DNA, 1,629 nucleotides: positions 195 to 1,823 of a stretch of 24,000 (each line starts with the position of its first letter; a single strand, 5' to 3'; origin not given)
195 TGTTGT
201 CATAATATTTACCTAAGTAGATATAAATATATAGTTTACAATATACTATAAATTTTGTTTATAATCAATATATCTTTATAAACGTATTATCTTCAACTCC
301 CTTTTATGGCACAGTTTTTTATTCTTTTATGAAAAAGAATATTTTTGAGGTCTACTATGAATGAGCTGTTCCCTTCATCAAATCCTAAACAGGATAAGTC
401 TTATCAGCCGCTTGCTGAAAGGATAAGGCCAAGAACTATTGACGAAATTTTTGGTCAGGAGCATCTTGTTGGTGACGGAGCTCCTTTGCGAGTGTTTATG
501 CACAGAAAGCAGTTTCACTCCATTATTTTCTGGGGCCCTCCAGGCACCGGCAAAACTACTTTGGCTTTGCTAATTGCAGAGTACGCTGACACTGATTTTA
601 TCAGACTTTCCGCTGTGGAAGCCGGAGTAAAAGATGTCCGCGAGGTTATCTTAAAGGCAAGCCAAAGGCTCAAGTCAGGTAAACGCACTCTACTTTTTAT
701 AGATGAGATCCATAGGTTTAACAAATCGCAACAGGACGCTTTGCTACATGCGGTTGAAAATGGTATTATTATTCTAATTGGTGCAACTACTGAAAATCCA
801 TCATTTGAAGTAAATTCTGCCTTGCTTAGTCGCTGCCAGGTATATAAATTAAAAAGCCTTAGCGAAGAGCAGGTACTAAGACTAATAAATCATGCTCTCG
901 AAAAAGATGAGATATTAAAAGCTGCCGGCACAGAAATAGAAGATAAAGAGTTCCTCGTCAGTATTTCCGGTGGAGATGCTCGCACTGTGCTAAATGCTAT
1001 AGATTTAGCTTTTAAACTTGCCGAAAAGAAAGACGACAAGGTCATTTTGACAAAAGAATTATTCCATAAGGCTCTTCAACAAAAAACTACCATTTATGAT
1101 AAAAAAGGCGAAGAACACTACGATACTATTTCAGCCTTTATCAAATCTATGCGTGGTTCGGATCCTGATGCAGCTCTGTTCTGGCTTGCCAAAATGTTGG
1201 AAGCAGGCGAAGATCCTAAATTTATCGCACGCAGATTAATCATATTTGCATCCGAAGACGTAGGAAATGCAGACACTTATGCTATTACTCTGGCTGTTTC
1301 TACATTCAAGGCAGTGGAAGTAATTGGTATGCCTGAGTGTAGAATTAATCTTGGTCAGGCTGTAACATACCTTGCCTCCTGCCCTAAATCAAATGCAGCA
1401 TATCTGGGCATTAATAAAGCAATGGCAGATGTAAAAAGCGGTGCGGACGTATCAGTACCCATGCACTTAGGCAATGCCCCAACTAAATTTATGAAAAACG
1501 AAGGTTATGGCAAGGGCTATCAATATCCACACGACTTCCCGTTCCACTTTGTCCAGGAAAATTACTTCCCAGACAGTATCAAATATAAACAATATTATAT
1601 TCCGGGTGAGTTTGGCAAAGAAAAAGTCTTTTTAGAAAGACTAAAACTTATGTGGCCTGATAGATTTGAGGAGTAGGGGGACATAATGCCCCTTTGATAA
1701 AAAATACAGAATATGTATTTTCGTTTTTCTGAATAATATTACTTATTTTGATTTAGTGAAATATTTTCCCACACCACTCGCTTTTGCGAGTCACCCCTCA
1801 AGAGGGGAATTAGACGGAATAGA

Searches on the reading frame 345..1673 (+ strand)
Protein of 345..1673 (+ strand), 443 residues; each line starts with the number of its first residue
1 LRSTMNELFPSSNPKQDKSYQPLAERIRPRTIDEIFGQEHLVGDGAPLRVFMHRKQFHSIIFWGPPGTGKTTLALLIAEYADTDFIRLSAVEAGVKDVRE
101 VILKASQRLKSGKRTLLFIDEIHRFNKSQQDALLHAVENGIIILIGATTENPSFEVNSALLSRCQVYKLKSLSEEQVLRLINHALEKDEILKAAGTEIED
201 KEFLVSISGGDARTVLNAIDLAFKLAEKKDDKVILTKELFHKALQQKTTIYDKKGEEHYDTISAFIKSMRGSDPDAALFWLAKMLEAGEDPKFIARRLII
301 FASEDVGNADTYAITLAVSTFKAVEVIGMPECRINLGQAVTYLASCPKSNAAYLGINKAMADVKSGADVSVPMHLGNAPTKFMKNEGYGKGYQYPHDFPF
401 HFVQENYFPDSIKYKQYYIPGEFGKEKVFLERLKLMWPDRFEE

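Call 4: search_protein_families(library=pfam, proteins=[window:345-1673:+], max_evalue=1)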
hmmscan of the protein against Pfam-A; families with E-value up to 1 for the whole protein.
window:345-1673:+ (443 aa): 35 families (the best 25 are shown)
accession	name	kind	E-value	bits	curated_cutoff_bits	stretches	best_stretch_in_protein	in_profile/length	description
PF12002.13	MgsA_C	-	1.9e-68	230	27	1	271-435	1-165/167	MgsA AAA+ ATPase C terminal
PF16193.11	AAA_assoc_2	-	5.5e-24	84.7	34.3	1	199-270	8-81/81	AAA C-terminal domain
PF00004.35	AAA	-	3.4e-20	73.3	21.2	1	60-166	1-125/131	ATPase family associated with various cellular activities (AAA)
PF05496.18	RuvB_N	-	3.4e-13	50.1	27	1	27-150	1-122/159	Holliday junction DNA helicase RuvB P-loop domain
PF13173.12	AAA_14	-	1.7e-07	31.8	27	1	60-175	5-126/129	AAA domain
PF04851.21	ResIII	-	9.4e-07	29.3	22.5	2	104-150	116-163/164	Type III restriction enzyme, res subunit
PF01078.27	Mg_chelatase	-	3e-06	27.2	20.3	2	57-76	22-41/207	Magnesium chelatase, subunit ChlI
PF13191.12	AAA_16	-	3.4e-06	28.1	32.6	2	92-136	112-155/167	AAA ATPase domain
PF13401.12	AAA_22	-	7e-06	26.8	27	1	59-130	7-83/130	AAA domain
PF13177.12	DNA_pol3_delta2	-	1.2e-05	25.8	27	1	80-172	68-160/161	DNA polymerase III, delta subunit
PF07728.20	AAA_5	-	1.9e-05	25.1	22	1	60-145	2-98/139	AAA domain (dynein-related subfamily)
PF00158.32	Sigma54_activat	-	5e-05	23.5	20.2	1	109-151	89-131/168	Sigma-54 interaction domain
PF20720.3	nSTAND3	-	0.00029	21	27.2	1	55-103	15-62/155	Novel STAND NTPase 3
PF13604.12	AAA_30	-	0.00075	19.7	27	1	61-156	22-133/191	AAA domain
PF13245.12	AAA_19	-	0.0018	18.9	25.1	0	107-152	85-130/134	AAA domain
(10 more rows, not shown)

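Call 18: find_related_loci(query=window:345-1673:+, collection=genome_contigs, flank=8000)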
Query window:345-1673:+ (443 aa) in genome_contigs; peptide patterns used: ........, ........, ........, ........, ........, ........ (x = any residue, [..] = any of these).
600 stretches matched a pattern (row limit reached: there are more); 600 encode a relative of the query (tblastn E <= 1e-3); the best 80 are kept; 80 distinct loci.
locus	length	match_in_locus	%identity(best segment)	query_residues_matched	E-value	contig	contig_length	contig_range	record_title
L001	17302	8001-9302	58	4-437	4e-171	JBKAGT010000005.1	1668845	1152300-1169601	MAG: Chlorobiota bacterium isolate Ske_MAG9 Ske_MAG9_0005, whole genome shotgun sequence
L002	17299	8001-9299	58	5-437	3e-166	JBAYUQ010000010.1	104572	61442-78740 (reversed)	MAG: Candidatus Kapaibacterium sp. isolate SO_2016_LW3_39 scaffold00284_LW162_2016, whole genome shotgun sequence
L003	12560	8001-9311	57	7-440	7e-166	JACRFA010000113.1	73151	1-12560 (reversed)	MAG: Ignavibacteriae bacterium isolate NC_groundwater_1713_Pr3_B-0.1um_53_10 SR-2_scaffold_141_1384121, whole genome sho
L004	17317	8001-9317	55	3-437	6e-162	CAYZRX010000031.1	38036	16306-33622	MAG TPA_asm: uncultured Ignavibacteriaceae bacterium isolate SRP214966_co4_379 genome assembly, contig: NODE_686_length_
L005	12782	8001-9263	57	17-437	4e-160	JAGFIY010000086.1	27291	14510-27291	MAG: Melioribacteraceae bacterium isolate mag.9 k127_3193121, whole genome shotgun sequence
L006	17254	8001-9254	57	22-437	3e-157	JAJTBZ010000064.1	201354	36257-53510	MAG: Ignavibacteria bacterium isolate MH_R2_21 k141_5002, whole genome shotgun sequence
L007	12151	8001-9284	55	15-440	8e-155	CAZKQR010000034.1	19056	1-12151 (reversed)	MAG TPA_asm: uncultured Cytophagia bacterium isolate binchicken_co66_201 genome assembly, contig: NODE_4591_length_19056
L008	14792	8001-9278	55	10-441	6e-154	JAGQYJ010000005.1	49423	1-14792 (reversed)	MAG: Cyclobacteriaceae bacterium isolate HKST-UBA62 NODE_5_length_49423_cov_25.046326, whole genome shotgun sequence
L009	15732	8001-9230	56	22-432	2e-152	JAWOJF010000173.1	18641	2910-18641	MAG: Ignavibacteriaceae bacterium isolate CWP6-1.bin.76 k191_162548, whole genome shotgun sequence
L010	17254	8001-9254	54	18-441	4e-151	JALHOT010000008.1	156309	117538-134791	MAG: Cyclobacteriaceae bacterium isolate bin.177 c_000000000667, whole genome shotgun sequence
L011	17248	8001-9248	54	19-441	3e-150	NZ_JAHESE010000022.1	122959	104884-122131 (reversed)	Dawidia cretensis strain PWU5 NODE_22_length_122959_cov_10.829739, whole genome shotgun sequence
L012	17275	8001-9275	55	21-442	8e-150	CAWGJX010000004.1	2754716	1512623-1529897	MAG: uncultured Bacteroidales bacterium isolate MFD05705.bin.1.174 genome assembly, contig: contig_7445, whole genome sh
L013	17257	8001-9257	55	22-437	1e-147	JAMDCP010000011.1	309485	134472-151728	MAG: Deltaproteobacteria bacterium isolate FK_Sedi_B_Bin.167 NODE_10_length_309485_cov_471.253, whole genome shotgun seq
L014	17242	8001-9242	54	21-441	1e-147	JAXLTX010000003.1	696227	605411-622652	MAG: Chitinophagales bacterium isolate STL-BAC15 C1.327.fa-3, whole genome shotgun sequence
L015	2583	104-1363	54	22-441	8e-156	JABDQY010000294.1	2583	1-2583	MAG: Bacteroidia bacterium isolate Site_C15 k127_1077382, whole genome shotgun sequence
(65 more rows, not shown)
